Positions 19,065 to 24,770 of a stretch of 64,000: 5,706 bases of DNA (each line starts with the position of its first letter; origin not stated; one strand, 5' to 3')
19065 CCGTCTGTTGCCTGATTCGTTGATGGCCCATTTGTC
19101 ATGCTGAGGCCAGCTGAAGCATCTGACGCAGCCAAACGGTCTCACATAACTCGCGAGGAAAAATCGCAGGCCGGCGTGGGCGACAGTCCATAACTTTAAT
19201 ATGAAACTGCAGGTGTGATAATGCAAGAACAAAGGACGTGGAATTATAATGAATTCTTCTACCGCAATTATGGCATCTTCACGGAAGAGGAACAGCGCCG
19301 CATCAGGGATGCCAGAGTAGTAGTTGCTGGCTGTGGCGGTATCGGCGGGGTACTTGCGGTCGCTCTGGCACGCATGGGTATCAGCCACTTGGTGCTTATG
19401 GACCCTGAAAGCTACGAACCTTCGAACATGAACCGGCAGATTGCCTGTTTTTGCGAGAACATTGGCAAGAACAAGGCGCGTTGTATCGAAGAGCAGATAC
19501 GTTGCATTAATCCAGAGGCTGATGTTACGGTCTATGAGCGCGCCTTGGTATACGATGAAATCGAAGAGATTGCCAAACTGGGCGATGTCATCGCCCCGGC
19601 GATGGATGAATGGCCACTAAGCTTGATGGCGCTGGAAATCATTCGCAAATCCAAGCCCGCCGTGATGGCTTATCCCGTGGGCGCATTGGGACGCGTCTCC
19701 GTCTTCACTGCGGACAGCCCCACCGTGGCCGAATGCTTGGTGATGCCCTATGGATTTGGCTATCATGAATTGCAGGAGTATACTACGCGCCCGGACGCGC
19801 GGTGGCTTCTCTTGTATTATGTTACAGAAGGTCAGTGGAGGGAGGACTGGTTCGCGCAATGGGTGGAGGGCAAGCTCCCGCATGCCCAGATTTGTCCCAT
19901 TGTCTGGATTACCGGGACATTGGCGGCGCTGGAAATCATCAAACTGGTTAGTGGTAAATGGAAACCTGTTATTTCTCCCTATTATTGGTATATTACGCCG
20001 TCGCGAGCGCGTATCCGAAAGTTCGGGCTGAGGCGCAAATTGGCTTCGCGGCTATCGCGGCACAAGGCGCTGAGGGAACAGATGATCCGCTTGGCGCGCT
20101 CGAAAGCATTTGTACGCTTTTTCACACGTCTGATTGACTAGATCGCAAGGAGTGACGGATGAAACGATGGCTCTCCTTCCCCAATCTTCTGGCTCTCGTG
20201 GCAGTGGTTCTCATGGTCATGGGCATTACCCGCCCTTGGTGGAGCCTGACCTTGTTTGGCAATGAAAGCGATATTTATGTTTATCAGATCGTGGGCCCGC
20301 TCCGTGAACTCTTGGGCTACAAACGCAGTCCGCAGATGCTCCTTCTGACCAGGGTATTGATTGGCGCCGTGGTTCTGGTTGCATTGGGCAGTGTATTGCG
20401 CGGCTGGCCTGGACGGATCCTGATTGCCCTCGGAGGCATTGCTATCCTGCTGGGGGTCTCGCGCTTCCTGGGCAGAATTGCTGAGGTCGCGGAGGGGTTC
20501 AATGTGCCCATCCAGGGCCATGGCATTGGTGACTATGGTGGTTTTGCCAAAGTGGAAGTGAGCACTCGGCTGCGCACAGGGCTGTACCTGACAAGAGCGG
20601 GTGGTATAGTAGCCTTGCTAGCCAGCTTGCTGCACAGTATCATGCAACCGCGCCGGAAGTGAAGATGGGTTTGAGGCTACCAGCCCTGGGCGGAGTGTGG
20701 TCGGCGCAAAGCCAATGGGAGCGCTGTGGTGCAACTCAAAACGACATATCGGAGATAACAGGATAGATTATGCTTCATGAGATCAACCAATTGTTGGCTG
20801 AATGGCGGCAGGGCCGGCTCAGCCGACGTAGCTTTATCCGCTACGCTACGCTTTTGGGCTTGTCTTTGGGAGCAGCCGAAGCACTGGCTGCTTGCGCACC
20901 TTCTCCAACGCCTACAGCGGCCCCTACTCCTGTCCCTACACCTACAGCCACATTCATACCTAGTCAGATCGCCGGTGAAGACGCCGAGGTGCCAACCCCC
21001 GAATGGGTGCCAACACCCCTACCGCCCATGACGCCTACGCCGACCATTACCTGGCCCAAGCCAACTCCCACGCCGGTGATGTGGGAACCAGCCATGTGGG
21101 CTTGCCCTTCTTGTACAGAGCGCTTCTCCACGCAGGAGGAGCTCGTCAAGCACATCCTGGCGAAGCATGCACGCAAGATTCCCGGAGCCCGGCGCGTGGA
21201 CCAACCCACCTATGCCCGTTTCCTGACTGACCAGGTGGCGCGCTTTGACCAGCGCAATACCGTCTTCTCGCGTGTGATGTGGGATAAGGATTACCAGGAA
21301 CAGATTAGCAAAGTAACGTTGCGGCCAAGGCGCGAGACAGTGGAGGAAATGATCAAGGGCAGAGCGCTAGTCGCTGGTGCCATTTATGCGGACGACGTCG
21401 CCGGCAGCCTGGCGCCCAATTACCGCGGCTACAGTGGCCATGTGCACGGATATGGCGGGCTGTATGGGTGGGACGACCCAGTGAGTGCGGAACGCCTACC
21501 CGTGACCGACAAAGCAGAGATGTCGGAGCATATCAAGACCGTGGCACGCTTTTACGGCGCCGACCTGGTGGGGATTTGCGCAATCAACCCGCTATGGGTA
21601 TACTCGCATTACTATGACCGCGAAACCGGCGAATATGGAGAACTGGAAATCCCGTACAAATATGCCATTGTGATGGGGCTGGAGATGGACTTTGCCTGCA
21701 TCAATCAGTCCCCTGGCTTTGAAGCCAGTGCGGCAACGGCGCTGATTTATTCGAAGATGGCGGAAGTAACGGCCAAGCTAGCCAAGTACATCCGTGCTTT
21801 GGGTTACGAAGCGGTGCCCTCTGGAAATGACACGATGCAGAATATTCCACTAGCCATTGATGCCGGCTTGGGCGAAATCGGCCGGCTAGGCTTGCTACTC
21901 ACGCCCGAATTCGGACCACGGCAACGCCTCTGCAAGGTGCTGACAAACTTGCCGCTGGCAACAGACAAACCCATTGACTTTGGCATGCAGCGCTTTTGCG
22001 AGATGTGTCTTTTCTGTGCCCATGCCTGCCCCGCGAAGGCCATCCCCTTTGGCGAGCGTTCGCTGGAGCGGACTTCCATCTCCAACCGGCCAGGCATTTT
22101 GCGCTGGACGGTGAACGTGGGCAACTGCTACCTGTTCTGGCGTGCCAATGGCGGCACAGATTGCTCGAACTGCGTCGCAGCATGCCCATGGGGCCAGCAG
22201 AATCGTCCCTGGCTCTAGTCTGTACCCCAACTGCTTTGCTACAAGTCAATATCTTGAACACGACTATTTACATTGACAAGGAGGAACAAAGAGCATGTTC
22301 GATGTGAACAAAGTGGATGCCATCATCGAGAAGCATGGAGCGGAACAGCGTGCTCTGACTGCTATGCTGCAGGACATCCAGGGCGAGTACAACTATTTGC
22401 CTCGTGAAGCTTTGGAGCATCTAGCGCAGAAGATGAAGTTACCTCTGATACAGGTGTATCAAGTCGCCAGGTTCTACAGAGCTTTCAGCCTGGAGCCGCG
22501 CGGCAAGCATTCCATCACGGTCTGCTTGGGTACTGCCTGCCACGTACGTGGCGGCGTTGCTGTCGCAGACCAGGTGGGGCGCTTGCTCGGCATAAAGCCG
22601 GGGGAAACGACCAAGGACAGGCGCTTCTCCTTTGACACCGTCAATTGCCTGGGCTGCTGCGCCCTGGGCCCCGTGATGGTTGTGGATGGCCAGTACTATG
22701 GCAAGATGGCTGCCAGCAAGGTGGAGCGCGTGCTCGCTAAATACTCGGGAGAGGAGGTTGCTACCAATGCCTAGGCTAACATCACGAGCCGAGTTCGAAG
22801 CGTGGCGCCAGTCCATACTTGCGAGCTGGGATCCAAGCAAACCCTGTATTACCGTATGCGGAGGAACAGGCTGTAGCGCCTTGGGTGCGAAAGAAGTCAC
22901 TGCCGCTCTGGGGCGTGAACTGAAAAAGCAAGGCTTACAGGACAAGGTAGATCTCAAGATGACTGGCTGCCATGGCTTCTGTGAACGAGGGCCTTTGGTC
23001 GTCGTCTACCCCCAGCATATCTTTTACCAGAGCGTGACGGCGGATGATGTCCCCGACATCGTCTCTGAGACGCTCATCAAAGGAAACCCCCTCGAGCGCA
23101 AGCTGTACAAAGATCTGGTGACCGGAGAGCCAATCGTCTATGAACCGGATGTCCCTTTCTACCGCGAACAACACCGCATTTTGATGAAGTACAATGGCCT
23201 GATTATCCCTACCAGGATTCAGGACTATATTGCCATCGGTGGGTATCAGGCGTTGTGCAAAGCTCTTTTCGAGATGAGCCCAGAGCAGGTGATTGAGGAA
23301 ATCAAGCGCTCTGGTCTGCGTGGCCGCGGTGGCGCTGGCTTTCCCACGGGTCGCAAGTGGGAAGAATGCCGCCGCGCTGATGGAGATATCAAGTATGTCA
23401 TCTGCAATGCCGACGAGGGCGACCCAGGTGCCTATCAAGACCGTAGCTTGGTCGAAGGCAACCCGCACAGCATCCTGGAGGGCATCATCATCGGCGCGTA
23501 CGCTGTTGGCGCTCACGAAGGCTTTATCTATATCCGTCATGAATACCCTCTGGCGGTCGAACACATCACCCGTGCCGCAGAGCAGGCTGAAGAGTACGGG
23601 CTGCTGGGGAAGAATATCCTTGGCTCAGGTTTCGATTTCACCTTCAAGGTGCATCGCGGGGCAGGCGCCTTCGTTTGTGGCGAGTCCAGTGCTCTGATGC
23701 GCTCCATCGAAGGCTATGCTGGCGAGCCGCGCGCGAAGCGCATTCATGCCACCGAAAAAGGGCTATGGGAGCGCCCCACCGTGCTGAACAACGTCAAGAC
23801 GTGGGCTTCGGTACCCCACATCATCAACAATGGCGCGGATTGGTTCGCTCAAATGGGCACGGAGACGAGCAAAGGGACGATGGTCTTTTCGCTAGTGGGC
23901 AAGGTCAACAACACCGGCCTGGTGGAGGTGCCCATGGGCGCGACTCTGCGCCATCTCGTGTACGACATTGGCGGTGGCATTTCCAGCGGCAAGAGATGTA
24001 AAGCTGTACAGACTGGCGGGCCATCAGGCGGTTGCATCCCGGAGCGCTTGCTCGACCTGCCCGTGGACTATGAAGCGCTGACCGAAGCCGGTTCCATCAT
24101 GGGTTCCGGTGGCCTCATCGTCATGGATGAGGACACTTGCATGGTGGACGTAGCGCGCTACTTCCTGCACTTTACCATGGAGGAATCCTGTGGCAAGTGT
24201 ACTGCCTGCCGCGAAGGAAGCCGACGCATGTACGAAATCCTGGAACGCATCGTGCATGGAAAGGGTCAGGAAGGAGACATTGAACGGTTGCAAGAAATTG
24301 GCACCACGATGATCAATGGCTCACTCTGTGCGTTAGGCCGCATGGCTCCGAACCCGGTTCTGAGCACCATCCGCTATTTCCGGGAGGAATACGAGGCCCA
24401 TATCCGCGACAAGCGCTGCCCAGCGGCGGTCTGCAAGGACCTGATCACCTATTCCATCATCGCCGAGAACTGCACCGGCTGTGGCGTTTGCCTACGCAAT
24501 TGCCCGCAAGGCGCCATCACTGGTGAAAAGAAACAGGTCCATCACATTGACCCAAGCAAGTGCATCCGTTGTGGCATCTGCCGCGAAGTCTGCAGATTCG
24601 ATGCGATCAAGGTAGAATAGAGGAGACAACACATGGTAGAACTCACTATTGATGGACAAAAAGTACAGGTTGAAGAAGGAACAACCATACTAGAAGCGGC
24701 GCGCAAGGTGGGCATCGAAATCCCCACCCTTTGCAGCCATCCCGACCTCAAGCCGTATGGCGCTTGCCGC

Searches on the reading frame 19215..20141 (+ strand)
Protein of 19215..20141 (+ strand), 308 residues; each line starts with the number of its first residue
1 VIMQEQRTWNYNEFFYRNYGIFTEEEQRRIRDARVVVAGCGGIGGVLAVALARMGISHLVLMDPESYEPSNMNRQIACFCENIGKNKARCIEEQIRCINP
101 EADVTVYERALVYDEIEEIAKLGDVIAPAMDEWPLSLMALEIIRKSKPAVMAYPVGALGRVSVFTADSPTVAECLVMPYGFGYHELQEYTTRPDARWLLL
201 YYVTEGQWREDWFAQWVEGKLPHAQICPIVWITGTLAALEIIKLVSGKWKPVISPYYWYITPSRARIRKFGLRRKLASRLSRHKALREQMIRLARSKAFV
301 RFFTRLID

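Call 3: search_protein_families(library=pfam, proteins=[window:19215-20141:+])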
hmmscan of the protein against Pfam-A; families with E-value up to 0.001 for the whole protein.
window:19215-20141:+ (308 aa): 1 family
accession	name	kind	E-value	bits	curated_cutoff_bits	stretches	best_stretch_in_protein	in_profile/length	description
PF00899.27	ThiF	-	1.3e-37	129.7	28.1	1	17-272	3-229/238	ThiF family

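Call 4: search_protein_families(library=ncbifam, proteins=[window:19215-20141:+])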
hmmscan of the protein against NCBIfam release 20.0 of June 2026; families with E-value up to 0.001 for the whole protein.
window:19215-20141:+ (308 aa): 20 families
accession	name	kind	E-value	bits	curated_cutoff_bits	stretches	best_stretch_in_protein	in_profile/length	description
NF006077.0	PRK08223.1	equivalog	6.1e-35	120.6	266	1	6-172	2-171/296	hypothetical protein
NF006395.0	PRK08644.1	equivalog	4.3e-27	95.1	159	1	22-152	20-152/215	sulfur carrier protein ThiS adenylyltransferase ThiF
TIGR02356.1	adenyl_thiF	equivalog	2.9e-24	85.6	275.25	1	22-176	11-166/203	thiazole biosynthesis adenylyltransferase ThiF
NF011424.0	PRK14851.1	subfamily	4.3e-22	77.9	1170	1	11-139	22-150/679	hypothetical protein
TIGR02354.1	thiF_fam2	equivalog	7.3e-22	78.2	152.2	1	23-147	12-136/200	thiamine biosynthesis protein ThiF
NF006444.0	PRK08762.1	equivalog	7.7e-21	74.2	449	1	24-174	139-290/387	molybdopterin-synthase adenylyltransferase MoeB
NF004281.0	PRK05690.1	subfamily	5.7e-20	71.6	266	1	24-168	24-169/250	molybdopterin-synthase adenylyltransferase MoeB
NF006204.0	PRK08328.1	equivalog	1.4e-18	67.3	339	1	15-162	10-159/231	hypothetical protein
NF011425.0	PRK14852.1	equivalog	6.9e-17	60.6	1337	1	6-140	306-440/989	hypothetical protein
TIGR02355.1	moeB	equivalog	1.6e-16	60.5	376.55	1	25-170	17-163/240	molybdopterin-synthase adenylyltransferase MoeB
NF011696.0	PRK15116.1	equivalog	2.6e-16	60.1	304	1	20-121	18-119/268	tRNA cyclic N6-threonylcarbamoyladenosine(37) synthase TcdA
NF004111.0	PRK05600.1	equivalog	5.2e-16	58.7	437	1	22-137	31-146/371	ThiF family adenylyltransferase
NF005902.0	PRK07878.1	equivalog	5.7e-16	58.4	647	1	25-171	35-182/392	adenylyltransferase/sulfurtransferase MoeZ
NF047750.1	SAMPActivE1UbaA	equivalog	1.1e-15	57.8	450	1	25-171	25-172/270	SAMP-activating enzyme E1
NF005646.0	PRK07411.1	equivalog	3.2e-15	56.2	633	1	25-164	31-171/390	molybdopterin-synthase adenylyltransferase MoeB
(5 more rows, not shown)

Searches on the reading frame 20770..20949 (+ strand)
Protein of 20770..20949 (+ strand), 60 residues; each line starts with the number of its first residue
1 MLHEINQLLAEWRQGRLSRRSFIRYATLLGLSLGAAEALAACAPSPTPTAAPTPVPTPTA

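Call 77: search_protein_families(library=pfam, proteins=[window:20770-20949:+], max_evalue=10)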
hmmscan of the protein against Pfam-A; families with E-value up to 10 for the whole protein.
seq(60 aa): 2 families
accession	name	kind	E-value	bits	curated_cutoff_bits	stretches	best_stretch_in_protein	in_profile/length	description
PF04625.18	DEC-1_N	-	0.18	11.3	29.2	1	36-60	110-134/403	DEC-1 protein, N-terminal region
PF10518.14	TAT_signal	-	3.1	8.4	22.7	0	17-33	2-18/21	TAT (twin-arginine translocation) pathway signal sequence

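Call 78: search_protein_families(library=ncbifam, proteins=[window:20770-20949:+], max_evalue=10)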
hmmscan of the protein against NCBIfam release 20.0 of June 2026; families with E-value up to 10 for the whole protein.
seq(60 aa): 4 families
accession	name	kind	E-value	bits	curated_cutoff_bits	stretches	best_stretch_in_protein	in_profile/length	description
TIGR01409.1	TAT_signal_seq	domain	0.0075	16.6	16.7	1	17-36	1-20/29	twin-arginine translocation signal domain-containing protein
TIGR02723.1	phenyl_P_alpha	equivalog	0.03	12.9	564.6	1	17-50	194-225/485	phenylphosphate carboxylase subunit alpha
TIGR00391.1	hydA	subfamily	0.063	12.4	179.5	1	6-42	4-40/365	hydrogenase small subunit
TIGR04465.1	ArgArg_F420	equivalog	0.08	12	470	1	17-59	3-44/364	F420-dependent hydroxymycolic acid dehydrogenase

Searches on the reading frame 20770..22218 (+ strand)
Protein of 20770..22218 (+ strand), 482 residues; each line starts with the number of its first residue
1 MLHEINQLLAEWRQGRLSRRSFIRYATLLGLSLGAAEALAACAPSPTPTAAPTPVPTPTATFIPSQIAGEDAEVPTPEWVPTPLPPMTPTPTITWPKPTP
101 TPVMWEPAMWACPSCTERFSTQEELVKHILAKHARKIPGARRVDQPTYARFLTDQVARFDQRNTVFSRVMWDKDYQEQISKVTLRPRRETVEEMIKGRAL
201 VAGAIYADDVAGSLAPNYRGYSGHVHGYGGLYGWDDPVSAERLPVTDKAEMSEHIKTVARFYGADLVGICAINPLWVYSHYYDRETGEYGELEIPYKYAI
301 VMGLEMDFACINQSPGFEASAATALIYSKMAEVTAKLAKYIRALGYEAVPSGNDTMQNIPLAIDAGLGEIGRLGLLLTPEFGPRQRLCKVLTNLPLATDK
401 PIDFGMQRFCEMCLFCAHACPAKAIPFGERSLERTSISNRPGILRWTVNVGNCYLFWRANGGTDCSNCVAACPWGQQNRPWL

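Call 3: search_protein_families(library=pfam, proteins=[window:20770-22218:+])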
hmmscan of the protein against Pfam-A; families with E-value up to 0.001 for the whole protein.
window:20770-22218:+ (482 aa): 3 families
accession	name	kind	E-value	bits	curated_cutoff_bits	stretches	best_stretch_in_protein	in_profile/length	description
PF12838.12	Fer4_7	-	8.8e-08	32.9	27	1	410-475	2-51/52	4Fe-4S dicluster domain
PF13484.11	Fer4_16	-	3.2e-06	28.3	30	1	410-475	2-66/66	4Fe-4S double cluster binding domain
PF13486.11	Dehalogenase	-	0.00086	19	24.3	0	280-396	188-306/306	Reductive dehalogenase subunit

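Call 4: search_protein_families(library=ncbifam, proteins=[window:20770-22218:+])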
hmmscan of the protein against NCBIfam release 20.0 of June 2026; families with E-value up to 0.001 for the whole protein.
window:20770-22218:+ (482 aa): 3 families
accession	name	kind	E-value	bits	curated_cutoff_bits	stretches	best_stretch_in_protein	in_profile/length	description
TIGR02486.1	RDH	subfamily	5.5e-59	200.6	160.35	2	291-481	80-285/314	reductive dehalogenase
TIGR00276.1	TIGR00276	equivalog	3.4e-11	42.7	200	1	325-438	101-209/337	tRNA epoxyqueuosine(34) reductase QueG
NF038196.1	ferrodoxin_EFR1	subfamily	0.0004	20.5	75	1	393-433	200-237/242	EFR1 family ferrodoxin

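Call 88: search_solved_structures(query=window:20770-22218:+, max_evalue=0.001)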
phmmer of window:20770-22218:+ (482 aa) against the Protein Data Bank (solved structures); distinct sequences matched with E-value up to 0.001: 7.
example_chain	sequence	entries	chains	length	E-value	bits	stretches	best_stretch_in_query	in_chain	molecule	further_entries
4uqu_A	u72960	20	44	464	9.3e-55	189.7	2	297-478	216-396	TETRACHLOROETHENE REDUCTIVE DEHALOGENASE CATALYTIC SUBUNIT PCEA | TETRACHLOROETHENE REDUCTIVE DEHALOGENASE CATALYTIC SUBUNIT | Tetrachloroethene reductive dehal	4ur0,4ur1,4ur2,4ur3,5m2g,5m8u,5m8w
8q4h_A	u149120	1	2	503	3.5e-52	181.2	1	297-476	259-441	Tetrachloroethene reductive dehalogenase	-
4ras_A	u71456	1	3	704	3.4e-40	141.6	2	246-478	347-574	Oxidoreductase, NAD-binding/iron-sulfur cluster-binding protein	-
6zxu_A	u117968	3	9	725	3.9e-40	141.5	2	246-478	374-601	Oxidoreductase, NAD-binding/iron-sulfur cluster-binding protein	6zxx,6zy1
6zy0_A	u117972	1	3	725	5.2e-40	141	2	246-478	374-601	Oxidoreductase, NAD-binding/iron-sulfur cluster-binding protein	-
5d6s_A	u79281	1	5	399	3.4e-06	29.5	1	355-425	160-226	Epoxyqueuosine reductase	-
5d08_A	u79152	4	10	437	1.7e-05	27.2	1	360-434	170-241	Epoxyqueuosine reductase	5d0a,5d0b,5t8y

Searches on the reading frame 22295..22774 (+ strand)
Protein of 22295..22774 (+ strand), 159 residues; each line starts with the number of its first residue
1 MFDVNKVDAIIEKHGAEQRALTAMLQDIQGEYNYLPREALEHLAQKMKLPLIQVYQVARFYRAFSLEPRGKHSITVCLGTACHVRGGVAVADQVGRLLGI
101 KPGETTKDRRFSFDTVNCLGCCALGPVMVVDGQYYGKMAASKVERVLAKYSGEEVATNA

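Call 3: search_protein_families(library=pfam, proteins=[window:22295-22774:+])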
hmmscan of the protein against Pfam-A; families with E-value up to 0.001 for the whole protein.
window:22295-22774:+ (159 aa): 1 family
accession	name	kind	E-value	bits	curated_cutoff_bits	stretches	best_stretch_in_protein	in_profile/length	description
PF01257.25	2Fe-2S_thioredx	-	5.9e-49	166.1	24.8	1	8-150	2-144/145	Thioredoxin-like [2Fe-2S] ferredoxin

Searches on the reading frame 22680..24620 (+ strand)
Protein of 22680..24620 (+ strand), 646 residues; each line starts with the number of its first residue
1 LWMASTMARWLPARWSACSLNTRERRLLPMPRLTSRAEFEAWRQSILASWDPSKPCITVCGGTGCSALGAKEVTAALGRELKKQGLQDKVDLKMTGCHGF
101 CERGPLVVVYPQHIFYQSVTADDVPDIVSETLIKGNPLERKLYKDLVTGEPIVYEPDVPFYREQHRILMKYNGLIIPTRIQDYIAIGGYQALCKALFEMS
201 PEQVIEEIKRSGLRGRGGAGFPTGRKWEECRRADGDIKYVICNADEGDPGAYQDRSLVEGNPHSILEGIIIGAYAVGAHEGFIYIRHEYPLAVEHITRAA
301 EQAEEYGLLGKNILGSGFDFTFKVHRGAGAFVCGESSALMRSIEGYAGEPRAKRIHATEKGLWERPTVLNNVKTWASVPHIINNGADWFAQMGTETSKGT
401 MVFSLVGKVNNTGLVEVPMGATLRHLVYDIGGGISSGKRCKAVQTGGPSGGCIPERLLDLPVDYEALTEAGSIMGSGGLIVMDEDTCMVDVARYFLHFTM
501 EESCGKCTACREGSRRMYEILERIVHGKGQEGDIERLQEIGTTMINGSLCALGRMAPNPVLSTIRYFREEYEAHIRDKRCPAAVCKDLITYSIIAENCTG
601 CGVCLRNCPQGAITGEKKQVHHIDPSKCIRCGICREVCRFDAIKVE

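Call 36: search_protein_families(library=pfam, proteins=[window:22680-24620:+])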
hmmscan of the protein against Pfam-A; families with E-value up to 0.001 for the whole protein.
window:22680-24620:+ (646 aa): 12 families
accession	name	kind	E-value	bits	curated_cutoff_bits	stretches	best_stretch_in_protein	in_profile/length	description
PF01512.22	Complex1_51K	-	3.5e-45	154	31.2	1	208-380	1-150/150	Nuo51 FMN-binding domain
PF10589.14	NADH_4Fe-4S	-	2e-34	117.7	23.5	1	490-574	1-85/85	NADH-ubiquinone oxidoreductase-F iron-sulfur binding region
PF00037.32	Fer4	-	9.4e-12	44.7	21.1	2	622-644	2-24/24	4Fe-4S binding domain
PF12838.12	Fer4_7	-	3e-08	34.4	27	1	597-642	1-52/52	4Fe-4S dicluster domain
PF01257.25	2Fe-2S_thioredx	-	1.1e-07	32.3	24.8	1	55-130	66-143/145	Thioredoxin-like [2Fe-2S] ferredoxin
PF14697.11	Fer4_21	-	2.2e-07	31.3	35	1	593-644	3-58/59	4Fe-4S dicluster domain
PF13237.11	Fer4_10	-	3.7e-07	30.4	25.5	1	593-638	4-52/53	4Fe-4S dicluster domain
PF12797.12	Fer4_2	-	1e-06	28.7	24.5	1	621-638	3-20/22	4Fe-4S binding domain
PF10531.15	SLBB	-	2.1e-06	27.9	27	1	403-450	2-52/55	SLBB domain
PF13187.11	Fer4_9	-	9.8e-06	25.9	27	1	597-642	1-51/52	4Fe-4S dicluster domain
PF12837.12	Fer4_6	-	4.8e-05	23.6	25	1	594-613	5-24/24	4Fe-4S binding domain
PF13183.11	Fer4_8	-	8.5e-05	23.5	27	0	595-615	2-22/68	4Fe-4S dicluster domain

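Call 81: search_solved_structures(query=window:22791-24620:+, max_evalue=1e-20)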
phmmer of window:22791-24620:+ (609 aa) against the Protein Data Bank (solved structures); distinct sequences matched with E-value up to 1e-20: 63 (the best 60 are shown).
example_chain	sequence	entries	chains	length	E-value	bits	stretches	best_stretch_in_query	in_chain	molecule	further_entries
7t2r_B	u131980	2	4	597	1.4e-238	796.9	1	20-606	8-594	NiFe hydrogenase subunit B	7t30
7q4v_B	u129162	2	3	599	2.2e-234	783.1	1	19-606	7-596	Iron hydrogenase HydB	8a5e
8a6t_B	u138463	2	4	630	2.5e-230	769.7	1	2-606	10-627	Electron bifurcating hydrogenase subunit HydB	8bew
9mqx_B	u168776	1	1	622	3.5e-230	769.2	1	18-606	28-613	NADH:ubiquinone oxidoreductase, NADH-binding (51 kD) subunit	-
9bov_B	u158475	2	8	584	4e-217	726.1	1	24-609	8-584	NADH dehydrogenase (Quinone)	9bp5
9n5u_B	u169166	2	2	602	1.5e-212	710.9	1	25-608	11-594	NfnB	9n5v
8oh5_B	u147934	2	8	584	3.1e-209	700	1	24-609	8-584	NAD-reducing hydrogenase subunit HoxF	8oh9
7p5h_B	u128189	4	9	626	1.6e-201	674.5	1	19-607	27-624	Fe-hydrogenase, subunit beta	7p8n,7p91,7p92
7q4w_B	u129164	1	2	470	1.5e-200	671.3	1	143-606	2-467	Iron hydrogenase HydB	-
6vw7_B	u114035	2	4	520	1.1e-119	404.2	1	28-534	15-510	NAD-dependent formate dehydrogenase beta subunit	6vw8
2fug_1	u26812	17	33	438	4.3e-114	385.7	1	143-542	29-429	NADH-quinone oxidoreductase chain 1 | NADH-QUINONE OXIDOREDUCTASE SUBUNIT 1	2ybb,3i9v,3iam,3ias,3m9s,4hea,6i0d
9q8i_F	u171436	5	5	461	2.3e-105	356.9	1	132-540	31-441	NADH-quinone oxidoreductase subunit F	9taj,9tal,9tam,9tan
7p61_F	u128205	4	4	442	2.6e-105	356.7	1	139-540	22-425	NADH-quinone oxidoreductase subunit F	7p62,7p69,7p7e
7awt_F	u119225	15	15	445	2.6e-105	356.7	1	139-540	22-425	NADH-quinone oxidoreductase subunit F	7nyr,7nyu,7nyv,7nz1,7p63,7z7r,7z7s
7p64_F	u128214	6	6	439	2.6e-105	356.7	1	139-540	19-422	NADH-quinone oxidoreductase subunit F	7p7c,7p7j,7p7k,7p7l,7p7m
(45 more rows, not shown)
